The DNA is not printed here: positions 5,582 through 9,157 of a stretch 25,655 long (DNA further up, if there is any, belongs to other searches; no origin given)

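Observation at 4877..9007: Stand-alone ArsR + rhodanese + fused Fe-S/Mo-enzyme module: candidate new cytoplasmic sulfur (or metalloid) redox system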

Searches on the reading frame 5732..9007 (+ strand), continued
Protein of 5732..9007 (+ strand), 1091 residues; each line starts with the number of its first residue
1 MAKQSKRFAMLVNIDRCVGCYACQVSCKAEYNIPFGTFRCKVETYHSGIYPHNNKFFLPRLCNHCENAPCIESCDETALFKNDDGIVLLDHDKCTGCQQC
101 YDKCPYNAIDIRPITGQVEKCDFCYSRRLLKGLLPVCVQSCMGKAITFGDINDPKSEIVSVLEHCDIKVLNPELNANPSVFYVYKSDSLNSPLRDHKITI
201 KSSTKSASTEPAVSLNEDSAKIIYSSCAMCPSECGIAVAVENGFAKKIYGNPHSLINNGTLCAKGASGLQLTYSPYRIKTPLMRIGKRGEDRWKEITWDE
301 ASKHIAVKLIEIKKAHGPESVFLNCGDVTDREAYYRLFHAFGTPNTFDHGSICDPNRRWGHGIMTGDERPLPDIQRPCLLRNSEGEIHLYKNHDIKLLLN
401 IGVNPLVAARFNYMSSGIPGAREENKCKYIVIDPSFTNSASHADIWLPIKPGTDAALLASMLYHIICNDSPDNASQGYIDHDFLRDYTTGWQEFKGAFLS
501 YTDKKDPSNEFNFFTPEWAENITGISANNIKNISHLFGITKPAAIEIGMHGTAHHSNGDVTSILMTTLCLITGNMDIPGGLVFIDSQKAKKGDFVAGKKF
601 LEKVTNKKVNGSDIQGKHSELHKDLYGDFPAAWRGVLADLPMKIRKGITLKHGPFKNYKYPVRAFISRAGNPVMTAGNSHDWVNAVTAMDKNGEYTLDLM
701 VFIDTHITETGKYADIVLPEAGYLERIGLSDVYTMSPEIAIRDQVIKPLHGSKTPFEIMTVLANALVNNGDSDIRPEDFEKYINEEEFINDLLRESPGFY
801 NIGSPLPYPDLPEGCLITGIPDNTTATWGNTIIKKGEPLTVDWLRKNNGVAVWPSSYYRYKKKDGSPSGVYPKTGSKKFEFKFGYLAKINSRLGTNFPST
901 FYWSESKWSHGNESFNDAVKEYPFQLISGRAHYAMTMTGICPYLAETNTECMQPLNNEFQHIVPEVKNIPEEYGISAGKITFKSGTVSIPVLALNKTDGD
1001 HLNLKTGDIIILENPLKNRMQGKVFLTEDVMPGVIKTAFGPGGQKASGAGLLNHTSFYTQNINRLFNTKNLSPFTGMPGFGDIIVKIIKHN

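Call 86: search_solved_structures(query=L096:5938-6831:+, max_evalue=1e-10, show_alignments=3)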
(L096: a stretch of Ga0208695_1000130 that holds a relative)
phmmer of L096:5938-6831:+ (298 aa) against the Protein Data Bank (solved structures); distinct sequences matched with E-value up to 1e-10: 75 (the best 60 are shown).
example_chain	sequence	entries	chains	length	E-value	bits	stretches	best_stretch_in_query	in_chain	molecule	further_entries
4zv1_A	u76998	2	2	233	1.8e-39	138.8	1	44-268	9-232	AncQR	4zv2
6h30_A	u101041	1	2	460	2.1e-30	109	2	44-266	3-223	Glutamine ABC transporter permease and substrate binding protein protein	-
5t0w_A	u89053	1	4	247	6.3e-30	107.4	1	36-267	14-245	AncCDT-1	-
5tuj_C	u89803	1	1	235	7e-30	107.3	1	36-267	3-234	Ancestral protein CDT-Anc1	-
3vv5_A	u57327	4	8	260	7.9e-29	103.8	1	36-270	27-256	Amino acid ABC transporter, binding protein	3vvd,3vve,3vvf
6svf_A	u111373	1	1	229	1.9e-28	102.6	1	38-268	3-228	Amino acid ABC transporter, periplasmic amino acid-binding protein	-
5eyf_A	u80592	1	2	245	6.6e-28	100.8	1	63-269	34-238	Glutamate ABC superfamily ATP binding cassette transporter, binding protein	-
4prs_A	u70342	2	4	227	2.3e-26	95.7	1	38-268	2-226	ABC-type transporter, periplasmic subunit family 3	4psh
6ggv_A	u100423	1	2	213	1e-22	83.8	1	38-253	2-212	Amino acid ABC transporter, periplasmic amino acid-binding protein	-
5jos_A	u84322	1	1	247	1.4e-22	83.3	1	36-267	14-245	Cyclohexadienyl dehydratase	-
6ggp_A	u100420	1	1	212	1.4e-22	83.3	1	38-252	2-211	Amino acid ABC transporter, periplasmic amino acid-binding protein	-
6q3u_A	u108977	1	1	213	6.9e-22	81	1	38-253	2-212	Amino acid ABC transporter, periplasmic amino acid-binding protein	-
3hv1_A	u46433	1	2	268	2.9e-21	79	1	42-270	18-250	Polar amino acid ABC uptake transporter substrate binding protein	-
1xt8_A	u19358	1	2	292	3.8e-21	78.6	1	33-265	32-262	putative amino-acid transporter periplasmic solute-binding protein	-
4ymx_A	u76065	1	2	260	4.3e-21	78.4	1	10-267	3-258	ABC-type amino acid transport system, periplasmic component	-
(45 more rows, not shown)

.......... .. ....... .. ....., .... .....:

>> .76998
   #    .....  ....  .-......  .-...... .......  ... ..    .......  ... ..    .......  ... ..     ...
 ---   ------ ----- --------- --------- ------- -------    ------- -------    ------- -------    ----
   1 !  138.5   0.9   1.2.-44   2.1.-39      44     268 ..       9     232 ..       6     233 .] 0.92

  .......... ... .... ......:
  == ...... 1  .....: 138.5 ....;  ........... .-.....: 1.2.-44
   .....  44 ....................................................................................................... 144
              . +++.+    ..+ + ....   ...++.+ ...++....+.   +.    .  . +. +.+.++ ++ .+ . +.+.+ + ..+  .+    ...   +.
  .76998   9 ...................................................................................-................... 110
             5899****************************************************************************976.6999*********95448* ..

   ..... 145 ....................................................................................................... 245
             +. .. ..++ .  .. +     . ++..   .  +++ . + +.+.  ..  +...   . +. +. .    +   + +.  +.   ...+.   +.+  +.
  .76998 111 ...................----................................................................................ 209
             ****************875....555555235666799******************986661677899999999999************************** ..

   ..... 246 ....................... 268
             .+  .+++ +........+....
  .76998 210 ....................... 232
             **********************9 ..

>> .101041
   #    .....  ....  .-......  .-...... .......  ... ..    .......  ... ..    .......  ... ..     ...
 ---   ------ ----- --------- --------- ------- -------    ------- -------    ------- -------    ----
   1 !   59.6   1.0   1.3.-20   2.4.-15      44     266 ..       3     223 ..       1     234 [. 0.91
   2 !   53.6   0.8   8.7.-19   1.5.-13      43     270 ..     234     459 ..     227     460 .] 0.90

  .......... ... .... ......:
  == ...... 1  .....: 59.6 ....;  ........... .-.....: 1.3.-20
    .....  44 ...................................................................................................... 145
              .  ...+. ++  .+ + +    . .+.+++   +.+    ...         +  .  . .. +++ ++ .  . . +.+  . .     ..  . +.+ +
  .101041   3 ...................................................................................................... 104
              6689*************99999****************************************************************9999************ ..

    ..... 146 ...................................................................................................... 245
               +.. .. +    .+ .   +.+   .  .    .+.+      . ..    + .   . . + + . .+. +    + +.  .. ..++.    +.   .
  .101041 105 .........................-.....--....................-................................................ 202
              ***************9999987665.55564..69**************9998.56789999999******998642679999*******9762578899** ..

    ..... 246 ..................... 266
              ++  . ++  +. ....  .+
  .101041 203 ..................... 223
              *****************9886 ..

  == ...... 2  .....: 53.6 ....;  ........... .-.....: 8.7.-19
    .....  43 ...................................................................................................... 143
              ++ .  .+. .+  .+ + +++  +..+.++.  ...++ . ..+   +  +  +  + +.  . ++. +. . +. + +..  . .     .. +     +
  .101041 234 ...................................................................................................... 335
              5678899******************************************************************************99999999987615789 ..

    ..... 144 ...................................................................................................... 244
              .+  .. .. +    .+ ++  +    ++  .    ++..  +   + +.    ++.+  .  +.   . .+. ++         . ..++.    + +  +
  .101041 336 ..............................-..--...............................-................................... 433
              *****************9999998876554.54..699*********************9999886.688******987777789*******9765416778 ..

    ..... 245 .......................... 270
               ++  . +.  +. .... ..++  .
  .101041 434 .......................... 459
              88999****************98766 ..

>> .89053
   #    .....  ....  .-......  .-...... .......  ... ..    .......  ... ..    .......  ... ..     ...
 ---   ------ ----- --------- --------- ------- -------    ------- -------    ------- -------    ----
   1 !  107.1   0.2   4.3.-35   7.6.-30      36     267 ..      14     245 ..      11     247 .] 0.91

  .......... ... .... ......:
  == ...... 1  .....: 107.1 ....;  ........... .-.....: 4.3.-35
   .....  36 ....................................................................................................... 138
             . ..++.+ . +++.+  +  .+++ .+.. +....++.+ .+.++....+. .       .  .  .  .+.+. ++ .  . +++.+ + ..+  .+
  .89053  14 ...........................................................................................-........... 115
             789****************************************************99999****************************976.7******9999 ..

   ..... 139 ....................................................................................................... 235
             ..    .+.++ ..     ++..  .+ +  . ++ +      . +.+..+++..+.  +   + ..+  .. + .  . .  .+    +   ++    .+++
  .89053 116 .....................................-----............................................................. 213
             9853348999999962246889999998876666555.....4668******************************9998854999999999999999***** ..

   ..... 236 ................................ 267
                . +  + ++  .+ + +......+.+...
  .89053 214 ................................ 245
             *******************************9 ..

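Call 102: search_protein_families(library=pfam, proteins=[L099:4952-5566:-, L099:5563-5982:-, L099:11377-12225:+, L099:12222-12824:+, L099:12831-13595:+, L072:3751-4926:+, L072:5381-6319:+, L084:4874-6568:+, L084:10265-12211:-, L084:2711-4189:+], max_evalue=0.0001)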
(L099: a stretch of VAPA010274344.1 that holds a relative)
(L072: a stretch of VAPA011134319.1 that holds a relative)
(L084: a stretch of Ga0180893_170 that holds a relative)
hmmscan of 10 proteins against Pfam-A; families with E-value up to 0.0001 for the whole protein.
L099:4952-5566:- (204 aa): 1 family
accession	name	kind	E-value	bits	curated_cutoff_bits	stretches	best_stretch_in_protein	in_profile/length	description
PF00430.23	ATP-synt_B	-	1.9e-22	80.2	28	1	52-180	3-131/132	ATP synthase B/B' CF(0)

L099:5563-5982:- (139 aa): 1 family
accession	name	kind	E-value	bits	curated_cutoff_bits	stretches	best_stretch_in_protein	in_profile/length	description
PF00430.23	ATP-synt_B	-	2.8e-20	73.2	28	1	8-137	2-131/132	ATP synthase B/B' CF(0)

L099:11377-12225:+ (282 aa): 1 family
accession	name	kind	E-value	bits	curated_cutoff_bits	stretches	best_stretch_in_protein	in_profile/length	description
PF00318.25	Ribosomal_S2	-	2.5e-97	324.8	26.1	1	8-223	1-216/216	Ribosomal protein S2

L099:12222-12824:+ (200 aa): 2 families
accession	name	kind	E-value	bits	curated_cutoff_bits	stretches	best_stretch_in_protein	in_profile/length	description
PF00889.24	EF_TS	-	5.3e-39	134.4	27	2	92-196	106-204/204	Elongation factor TS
PF25025.1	EF-Ts_N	-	3.4e-05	24.2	33.2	1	6-43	15-53/60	Elongation factor Ts, mitochondrial, N-terminal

L099:12831-13595:+ (254 aa): 1 family
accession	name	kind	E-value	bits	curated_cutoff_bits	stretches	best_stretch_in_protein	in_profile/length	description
PF00696.33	AA_kinase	-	4.6e-30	105.5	24.9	1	9-217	1-233/234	Amino acid kinase family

L072:3751-4926:+ (391 aa): 7 families
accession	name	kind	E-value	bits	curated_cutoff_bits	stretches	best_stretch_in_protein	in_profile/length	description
PF00534.26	Glycos_transf_1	-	1.6e-40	138.9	26.4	1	196-365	4-172/172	Glycosyl transferases group 1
PF13692.12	Glyco_trans_1_4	-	2.5e-37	128.8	27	1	209-349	3-140/142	Glycosyl transferases group 1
PF13439.12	Glyco_transf_4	-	5.4e-25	88.8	28.5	1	15-184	1-168/170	Glycosyltransferase Family 4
PF13579.12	Glyco_trans_4_4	-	1.4e-20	74.7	29.7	1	16-181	1-158/158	Glycosyl transferase 4-like domain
PF13477.12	Glyco_trans_4_2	-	2.1e-13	51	23.4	1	20-153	11-135/139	Glycosyl transferase 4-like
PF13524.12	Glyco_trans_1_2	-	7.1e-06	26.5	25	1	278-379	39-142/144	Glycosyl transferase-like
PF20706.3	GT4-conflict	-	8.1e-06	25.5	26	1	184-331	177-327/385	Family 4 Glycosyltransferase in conflict systems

L072:5381-6319:+ (312 aa): 2 families
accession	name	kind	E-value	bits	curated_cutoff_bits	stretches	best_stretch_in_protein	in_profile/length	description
PF00497.25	SBP_bac_3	-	1.1e-32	113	26.4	1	61-282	2-131/132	Bacterial extracellular solute-binding proteins, family 3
PF09084.16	NMT1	-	5.8e-06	26.8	20.5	1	96-216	20-145/216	NMT1/THI5 like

L084:4874-6568:+ (564 aa): 4 families
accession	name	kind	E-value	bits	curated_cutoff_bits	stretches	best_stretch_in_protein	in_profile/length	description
PF01119.25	DNA_mis_repair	-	1.2e-39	135.1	26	1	210-326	2-118/119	DNA mismatch repair protein, C-terminal domain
PF08676.16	MutL_C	-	1.1e-30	106.6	25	1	385-520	6-141/142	MutL C terminal dimerisation domain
PF13589.12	HATPase_c_3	-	3.7e-13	50.1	25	1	25-121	4-99/137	Histidine kinase-, DNA gyrase B-, and HSP90-like ATPase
PF02518.31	HATPase_c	-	1.3e-08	35.7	26.4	1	22-118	4-89/111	Histidine kinase-, DNA gyrase B-, and HSP90-like ATPase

L084:10265-12211:- (648 aa): 22 families
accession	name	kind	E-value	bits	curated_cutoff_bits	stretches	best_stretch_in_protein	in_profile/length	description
PF07719.23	TPR_2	-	1.1e-28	97.4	27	2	599-632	1-34/34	Tetratricopeptide repeat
PF13432.12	TPR_16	-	1e-23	83.8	32.7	3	571-632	3-64/65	Tetratricopeptide repeat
PF14559.12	TPR_19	-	9.8e-22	77.5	25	3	477-534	5-62/68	Tetratricopeptide repeat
PF13414.12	TPR_11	-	3.1e-21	75.2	26.8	2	506-545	3-42/42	TPR repeat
PF00515.34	TPR_1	-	1.9e-18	65.8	27.8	0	567-598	3-34/34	Tetratricopeptide repeat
PF04932.20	Wzy_C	-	3.6e-18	66.2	31.7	1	195-354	1-147/149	O-Antigen ligase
PF13428.12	TPR_14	-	2.2e-17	62.2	23.5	0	603-639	5-41/44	Tetratricopeptide repeat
PF13181.12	TPR_8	-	3.7e-16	58.3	25.7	0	601-632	3-34/34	Tetratricopeptide repeat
PF13431.12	TPR_17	-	7.7e-15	54.3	24.4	0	588-619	2-33/34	Tetratricopeptide repeat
PF13424.12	TPR_12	-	1.9e-13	50.8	30.1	1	532-592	4-72/77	Tetratricopeptide repeat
PF13176.12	TPR_7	-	1e-12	47.5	27.9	1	567-598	1-34/36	Tetratricopeptide repeat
PF13371.12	TPR_9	-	4.6e-12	46.2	35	0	573-634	3-64/73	Tetratricopeptide repeat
PF12895.13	ANAPC3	-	2.1e-10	41.2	27.2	0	464-518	24-77/82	Anaphase-promoting complex, cyclosome, subunit 3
PF23914.1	TPR_CcmH_CycH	-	4.3e-10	40.1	42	0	591-638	42-89/158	Cytochrome c-type biogenesis protein H TPR domain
PF13174.12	TPR_6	-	2e-08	34.8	26.3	0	570-597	5-32/33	Tetratricopeptide repeat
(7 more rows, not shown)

L084:2711-4189:+ (492 aa): 2 families
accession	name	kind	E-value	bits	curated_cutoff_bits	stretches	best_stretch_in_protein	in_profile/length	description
PF04055.27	Radical_SAM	-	2e-24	87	29.5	1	200-360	2-166/166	Radical SAM superfamily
PF02310.24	B12-binding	-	1e-21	77.5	32.1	1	24-132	11-120/121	B12 binding domain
